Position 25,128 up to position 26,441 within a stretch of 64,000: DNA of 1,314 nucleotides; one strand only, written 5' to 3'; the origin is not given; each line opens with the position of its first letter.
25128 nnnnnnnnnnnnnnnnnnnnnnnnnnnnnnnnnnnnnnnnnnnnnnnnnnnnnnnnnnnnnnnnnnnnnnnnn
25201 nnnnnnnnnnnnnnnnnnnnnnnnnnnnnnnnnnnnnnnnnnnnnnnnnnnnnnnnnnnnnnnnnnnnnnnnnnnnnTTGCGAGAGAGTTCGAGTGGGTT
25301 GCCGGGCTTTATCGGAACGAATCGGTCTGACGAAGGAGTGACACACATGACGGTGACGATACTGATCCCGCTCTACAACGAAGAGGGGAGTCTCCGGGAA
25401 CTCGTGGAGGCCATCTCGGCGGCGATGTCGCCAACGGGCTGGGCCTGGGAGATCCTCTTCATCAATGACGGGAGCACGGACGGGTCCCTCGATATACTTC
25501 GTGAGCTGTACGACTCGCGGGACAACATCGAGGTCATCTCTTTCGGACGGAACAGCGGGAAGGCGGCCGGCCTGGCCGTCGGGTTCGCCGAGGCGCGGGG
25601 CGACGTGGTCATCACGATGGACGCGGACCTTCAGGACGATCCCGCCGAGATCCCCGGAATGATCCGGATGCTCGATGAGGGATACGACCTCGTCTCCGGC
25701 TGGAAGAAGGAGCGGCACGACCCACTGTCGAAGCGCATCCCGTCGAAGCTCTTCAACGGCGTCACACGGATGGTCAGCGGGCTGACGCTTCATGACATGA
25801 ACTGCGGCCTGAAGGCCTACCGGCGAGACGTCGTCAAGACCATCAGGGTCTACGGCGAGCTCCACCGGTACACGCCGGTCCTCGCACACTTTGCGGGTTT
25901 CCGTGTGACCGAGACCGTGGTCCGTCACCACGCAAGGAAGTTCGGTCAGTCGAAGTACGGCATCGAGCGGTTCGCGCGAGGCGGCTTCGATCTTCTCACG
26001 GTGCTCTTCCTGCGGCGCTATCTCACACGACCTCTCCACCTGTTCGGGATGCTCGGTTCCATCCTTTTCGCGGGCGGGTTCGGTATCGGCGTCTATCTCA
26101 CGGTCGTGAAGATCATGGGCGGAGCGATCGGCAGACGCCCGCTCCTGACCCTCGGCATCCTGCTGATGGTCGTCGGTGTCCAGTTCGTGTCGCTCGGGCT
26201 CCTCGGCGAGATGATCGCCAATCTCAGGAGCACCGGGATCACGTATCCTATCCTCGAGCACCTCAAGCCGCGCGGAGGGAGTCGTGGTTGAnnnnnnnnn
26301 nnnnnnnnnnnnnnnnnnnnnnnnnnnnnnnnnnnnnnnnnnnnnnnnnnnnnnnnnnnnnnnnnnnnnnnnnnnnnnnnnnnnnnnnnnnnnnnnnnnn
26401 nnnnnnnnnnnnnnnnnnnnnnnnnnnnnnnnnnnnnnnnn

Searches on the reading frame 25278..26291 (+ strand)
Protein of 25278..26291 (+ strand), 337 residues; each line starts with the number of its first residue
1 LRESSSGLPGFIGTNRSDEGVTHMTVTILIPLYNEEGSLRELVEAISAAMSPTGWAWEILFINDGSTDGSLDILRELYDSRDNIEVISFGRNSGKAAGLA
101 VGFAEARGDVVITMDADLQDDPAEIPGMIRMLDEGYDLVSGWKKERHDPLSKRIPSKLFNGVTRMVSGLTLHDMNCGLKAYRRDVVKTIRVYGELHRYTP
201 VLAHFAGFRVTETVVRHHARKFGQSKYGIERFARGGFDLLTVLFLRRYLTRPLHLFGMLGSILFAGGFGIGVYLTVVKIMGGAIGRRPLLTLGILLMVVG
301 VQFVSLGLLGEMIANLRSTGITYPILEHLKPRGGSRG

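Call 33: search_protein_families(library=pfam, proteins=[window:25278-26291:+], max_evalue=0.0001)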
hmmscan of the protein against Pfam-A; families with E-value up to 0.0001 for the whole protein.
window:25278-26291:+ (337 aa): 2 families
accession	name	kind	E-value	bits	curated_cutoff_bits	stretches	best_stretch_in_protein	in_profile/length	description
PF00535.33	Glycos_transf_2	-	2.4e-32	112.6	23.3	1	27-189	1-167/168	Glycosyl transferase family 2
PF13641.12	Glyco_tranf_2_3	-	4e-06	27.4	27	1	26-145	3-125/230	Glycosyltransferase like family 2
